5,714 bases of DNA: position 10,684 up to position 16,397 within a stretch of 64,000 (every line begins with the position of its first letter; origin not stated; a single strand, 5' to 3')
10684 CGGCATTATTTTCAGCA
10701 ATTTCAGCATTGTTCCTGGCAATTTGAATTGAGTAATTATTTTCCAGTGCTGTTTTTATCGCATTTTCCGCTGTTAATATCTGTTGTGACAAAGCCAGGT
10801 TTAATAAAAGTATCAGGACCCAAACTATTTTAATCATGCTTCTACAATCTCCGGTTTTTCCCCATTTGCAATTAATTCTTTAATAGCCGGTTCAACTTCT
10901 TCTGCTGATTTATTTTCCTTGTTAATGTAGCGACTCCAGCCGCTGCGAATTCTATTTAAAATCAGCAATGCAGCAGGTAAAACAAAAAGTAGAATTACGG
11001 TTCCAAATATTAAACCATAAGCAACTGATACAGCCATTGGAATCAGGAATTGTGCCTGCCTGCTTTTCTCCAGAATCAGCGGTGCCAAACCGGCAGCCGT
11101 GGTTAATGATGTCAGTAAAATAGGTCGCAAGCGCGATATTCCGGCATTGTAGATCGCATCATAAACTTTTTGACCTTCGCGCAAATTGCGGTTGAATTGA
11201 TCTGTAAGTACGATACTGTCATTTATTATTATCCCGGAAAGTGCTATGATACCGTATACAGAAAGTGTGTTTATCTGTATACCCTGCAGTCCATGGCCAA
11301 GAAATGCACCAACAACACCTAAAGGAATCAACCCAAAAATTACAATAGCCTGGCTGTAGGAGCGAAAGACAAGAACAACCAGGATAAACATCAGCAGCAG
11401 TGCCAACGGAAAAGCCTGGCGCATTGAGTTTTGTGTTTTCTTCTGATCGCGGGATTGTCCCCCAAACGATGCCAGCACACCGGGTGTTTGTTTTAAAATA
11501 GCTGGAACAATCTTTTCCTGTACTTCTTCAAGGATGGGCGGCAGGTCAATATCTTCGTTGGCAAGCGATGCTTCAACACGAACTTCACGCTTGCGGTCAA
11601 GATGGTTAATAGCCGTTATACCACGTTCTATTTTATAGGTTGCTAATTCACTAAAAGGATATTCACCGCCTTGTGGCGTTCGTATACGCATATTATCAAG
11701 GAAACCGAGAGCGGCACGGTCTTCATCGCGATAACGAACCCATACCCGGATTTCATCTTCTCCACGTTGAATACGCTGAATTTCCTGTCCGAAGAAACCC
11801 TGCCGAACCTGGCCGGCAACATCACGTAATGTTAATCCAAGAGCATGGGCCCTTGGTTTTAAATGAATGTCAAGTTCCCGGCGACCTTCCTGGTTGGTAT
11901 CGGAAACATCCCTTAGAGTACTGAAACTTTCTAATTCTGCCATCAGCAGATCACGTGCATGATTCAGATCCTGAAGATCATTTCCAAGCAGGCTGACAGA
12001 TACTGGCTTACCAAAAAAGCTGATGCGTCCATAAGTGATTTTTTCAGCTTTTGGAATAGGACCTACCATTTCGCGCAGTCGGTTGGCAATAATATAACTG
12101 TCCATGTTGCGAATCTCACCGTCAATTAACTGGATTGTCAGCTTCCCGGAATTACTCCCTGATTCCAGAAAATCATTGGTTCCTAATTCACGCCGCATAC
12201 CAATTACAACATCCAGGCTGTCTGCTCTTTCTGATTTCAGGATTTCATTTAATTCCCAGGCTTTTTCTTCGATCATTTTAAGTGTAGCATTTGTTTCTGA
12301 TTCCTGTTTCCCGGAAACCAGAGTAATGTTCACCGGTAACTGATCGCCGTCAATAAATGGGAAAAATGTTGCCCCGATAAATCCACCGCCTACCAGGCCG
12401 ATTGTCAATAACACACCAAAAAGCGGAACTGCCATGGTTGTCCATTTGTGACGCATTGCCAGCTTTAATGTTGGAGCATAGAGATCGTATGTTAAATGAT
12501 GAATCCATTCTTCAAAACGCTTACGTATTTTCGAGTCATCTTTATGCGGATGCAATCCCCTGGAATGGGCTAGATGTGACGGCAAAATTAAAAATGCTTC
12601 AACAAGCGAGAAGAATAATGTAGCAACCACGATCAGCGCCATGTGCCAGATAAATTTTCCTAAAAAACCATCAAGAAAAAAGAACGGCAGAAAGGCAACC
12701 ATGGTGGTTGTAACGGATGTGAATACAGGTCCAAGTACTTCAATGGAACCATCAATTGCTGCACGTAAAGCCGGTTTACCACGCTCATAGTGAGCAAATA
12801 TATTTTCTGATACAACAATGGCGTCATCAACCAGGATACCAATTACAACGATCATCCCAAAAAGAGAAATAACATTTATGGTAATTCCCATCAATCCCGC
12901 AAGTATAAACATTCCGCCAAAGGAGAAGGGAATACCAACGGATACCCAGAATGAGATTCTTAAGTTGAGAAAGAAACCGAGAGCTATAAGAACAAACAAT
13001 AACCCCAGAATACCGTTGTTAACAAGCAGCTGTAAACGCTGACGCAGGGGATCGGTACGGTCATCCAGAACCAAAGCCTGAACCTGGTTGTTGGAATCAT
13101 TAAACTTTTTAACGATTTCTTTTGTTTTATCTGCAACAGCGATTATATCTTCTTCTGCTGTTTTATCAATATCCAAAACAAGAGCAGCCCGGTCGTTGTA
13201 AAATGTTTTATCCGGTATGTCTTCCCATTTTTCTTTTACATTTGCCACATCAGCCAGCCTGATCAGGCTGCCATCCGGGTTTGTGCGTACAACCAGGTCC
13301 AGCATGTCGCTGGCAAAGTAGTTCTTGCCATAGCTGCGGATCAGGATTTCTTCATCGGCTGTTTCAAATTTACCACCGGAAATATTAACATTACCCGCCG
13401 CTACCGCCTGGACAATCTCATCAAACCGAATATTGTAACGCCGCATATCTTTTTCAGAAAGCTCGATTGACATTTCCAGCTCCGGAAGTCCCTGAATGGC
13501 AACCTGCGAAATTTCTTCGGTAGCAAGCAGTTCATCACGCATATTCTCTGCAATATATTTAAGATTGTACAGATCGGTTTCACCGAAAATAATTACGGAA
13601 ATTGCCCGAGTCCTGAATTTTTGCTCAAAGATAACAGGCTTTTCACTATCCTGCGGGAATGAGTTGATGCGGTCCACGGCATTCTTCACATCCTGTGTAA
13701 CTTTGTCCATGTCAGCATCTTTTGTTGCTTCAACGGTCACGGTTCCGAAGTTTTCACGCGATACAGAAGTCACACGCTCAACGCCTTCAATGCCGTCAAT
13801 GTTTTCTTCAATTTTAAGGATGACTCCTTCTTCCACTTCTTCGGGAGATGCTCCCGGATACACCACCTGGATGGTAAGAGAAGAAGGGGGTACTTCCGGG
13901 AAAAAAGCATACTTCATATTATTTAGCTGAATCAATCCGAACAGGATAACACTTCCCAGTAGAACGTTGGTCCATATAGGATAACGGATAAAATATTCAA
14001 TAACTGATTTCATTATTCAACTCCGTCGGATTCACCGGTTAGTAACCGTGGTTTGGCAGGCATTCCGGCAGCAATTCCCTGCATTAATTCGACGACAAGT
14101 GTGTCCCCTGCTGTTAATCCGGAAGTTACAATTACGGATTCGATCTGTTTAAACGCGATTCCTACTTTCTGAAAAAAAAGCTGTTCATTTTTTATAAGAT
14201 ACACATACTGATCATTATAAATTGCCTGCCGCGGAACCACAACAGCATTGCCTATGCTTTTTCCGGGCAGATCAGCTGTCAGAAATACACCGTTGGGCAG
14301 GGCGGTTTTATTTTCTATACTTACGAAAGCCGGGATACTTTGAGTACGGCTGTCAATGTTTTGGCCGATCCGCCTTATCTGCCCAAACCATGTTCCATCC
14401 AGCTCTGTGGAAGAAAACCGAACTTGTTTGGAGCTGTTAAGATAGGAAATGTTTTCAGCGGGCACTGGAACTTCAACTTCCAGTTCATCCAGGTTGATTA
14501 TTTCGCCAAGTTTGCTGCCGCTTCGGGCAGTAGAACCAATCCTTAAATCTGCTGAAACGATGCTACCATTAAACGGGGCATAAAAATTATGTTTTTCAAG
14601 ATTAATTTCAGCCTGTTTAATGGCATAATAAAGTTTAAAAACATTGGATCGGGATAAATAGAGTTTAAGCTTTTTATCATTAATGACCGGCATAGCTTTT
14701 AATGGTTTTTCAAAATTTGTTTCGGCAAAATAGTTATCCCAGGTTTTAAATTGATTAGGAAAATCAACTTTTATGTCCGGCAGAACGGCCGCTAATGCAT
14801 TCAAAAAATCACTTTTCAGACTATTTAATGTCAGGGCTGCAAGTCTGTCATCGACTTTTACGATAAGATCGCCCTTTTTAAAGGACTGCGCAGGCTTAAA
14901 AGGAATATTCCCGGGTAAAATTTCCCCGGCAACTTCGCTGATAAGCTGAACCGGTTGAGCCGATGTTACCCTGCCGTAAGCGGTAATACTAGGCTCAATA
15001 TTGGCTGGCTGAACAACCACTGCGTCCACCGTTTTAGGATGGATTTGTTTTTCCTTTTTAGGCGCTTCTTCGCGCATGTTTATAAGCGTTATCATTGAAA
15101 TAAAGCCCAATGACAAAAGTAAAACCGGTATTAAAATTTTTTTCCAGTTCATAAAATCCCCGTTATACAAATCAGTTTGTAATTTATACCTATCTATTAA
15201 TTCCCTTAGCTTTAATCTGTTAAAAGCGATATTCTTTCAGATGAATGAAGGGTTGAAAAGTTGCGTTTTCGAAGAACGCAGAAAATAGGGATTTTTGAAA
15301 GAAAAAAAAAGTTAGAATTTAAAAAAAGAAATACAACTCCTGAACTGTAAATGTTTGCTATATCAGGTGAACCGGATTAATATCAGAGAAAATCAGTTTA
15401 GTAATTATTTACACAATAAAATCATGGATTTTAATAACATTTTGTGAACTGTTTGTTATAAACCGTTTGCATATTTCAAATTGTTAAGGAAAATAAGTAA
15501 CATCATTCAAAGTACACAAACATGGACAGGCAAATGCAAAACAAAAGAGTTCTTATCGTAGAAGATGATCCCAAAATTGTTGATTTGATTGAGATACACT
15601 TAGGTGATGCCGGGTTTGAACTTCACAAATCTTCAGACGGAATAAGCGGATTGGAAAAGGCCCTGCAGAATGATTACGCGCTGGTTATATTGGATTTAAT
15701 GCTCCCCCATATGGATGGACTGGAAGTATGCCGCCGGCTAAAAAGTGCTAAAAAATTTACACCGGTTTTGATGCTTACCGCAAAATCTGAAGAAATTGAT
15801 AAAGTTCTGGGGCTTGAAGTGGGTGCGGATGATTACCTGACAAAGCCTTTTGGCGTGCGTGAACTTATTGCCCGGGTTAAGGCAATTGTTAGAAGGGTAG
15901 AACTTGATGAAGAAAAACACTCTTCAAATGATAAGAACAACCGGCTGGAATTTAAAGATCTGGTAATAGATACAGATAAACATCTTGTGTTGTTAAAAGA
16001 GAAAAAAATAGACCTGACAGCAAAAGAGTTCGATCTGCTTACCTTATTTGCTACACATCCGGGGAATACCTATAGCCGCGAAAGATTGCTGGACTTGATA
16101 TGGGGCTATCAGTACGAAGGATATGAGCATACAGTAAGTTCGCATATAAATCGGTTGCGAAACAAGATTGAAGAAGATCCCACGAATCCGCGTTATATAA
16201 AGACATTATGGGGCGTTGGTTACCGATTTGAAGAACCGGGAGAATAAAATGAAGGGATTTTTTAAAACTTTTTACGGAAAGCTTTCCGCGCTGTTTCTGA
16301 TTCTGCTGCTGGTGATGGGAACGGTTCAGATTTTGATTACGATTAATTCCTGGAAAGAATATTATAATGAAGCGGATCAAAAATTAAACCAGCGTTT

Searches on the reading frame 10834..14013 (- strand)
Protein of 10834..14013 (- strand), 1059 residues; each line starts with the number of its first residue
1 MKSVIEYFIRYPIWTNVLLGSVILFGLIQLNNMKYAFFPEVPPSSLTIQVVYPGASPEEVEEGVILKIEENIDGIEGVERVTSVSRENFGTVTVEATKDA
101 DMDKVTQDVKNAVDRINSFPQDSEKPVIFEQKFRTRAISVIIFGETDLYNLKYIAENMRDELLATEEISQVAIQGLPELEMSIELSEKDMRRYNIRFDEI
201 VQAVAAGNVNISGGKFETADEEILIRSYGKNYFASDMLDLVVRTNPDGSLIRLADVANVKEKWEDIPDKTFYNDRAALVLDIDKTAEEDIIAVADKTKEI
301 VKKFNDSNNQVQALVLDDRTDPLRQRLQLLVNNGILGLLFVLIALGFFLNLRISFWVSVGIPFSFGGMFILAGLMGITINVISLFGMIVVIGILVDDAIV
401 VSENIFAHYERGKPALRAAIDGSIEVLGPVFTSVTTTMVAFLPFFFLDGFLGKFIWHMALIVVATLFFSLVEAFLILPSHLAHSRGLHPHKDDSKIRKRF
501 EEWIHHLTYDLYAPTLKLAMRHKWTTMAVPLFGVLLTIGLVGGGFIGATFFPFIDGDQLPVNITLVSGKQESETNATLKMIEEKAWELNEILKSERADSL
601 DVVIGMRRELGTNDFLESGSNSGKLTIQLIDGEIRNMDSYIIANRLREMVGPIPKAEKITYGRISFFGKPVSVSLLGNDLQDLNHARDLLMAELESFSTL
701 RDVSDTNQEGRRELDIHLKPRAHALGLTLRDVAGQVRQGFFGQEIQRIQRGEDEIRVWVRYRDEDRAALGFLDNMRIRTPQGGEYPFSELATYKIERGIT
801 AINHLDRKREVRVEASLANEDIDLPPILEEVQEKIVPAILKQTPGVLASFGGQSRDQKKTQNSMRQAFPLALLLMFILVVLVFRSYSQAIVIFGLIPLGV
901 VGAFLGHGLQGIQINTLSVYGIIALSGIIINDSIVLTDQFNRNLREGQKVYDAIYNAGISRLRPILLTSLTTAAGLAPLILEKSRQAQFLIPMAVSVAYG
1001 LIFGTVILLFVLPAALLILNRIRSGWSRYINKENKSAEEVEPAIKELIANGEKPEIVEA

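Call 56: search_protein_families(library=pfam, proteins=[window:10834-14013:-], max_evalue=0.00001)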
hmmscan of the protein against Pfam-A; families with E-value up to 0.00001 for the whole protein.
window:10834-14013:- (1059 aa): 3 families
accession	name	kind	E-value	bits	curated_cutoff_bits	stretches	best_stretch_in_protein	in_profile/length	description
PF00873.25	ACR_tran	-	4.5e-166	554.8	28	1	5-1015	2-1016/1021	AcrB/AcrD/AcrF family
PF02355.23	SecD_SecF_C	-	9.8e-10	38.6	20.5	1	861-1017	30-184/189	Protein export membrane protein SecD/SecF, C-terminal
PF03176.21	MMPL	-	7.7e-08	32.1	20.5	1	847-1022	124-305/333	MMPL family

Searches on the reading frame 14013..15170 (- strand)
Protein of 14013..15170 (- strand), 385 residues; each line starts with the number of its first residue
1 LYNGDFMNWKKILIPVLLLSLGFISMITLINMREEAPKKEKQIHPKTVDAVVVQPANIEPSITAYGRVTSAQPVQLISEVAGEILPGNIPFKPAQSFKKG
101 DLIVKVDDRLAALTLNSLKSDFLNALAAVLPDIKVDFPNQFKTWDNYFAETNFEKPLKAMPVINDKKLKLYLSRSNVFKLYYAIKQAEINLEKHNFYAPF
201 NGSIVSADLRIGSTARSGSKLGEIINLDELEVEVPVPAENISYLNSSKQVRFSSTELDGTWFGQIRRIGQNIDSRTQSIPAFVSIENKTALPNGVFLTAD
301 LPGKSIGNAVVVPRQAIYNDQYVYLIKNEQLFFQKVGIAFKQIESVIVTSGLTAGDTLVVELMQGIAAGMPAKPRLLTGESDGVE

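Call 56: search_protein_families(library=pfam, proteins=[window:14013-15170:-], max_evalue=0.00001)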
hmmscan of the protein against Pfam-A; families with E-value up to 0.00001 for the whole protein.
window:14013-15170:- (385 aa): 2 families
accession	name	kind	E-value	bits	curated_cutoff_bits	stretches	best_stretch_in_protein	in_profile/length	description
PF13437.12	HlyD_3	-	1.7e-13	51.7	22.2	1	197-289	3-101/106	HlyD family secretion protein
PF16576.10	HlyD_D23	-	9.9e-11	41.8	30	1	183-289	98-205/214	Barrel-sandwich domain of CusB or HlyD membrane-fusion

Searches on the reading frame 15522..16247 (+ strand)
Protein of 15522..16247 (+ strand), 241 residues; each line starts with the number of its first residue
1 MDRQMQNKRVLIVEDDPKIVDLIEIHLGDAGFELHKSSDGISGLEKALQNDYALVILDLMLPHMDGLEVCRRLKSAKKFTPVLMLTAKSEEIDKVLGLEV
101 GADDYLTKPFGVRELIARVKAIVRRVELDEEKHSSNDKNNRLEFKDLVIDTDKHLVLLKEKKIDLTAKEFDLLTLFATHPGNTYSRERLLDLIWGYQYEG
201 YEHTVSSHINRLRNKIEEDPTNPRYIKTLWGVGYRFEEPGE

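Call 57: search_protein_families(library=pfam, proteins=[window:15522-16247:+], max_evalue=0.00001)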
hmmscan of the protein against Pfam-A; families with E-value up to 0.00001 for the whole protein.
window:15522-16247:+ (241 aa): 2 families
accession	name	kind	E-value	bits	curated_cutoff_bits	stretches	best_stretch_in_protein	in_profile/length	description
PF00486.34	Trans_reg_C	-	9.6e-29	99.7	26.2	1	161-236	2-77/77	Transcriptional regulatory protein, C terminal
PF00072.30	Response_reg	-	1e-27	96.9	30.2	1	10-120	1-111/111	Response regulator receiver domain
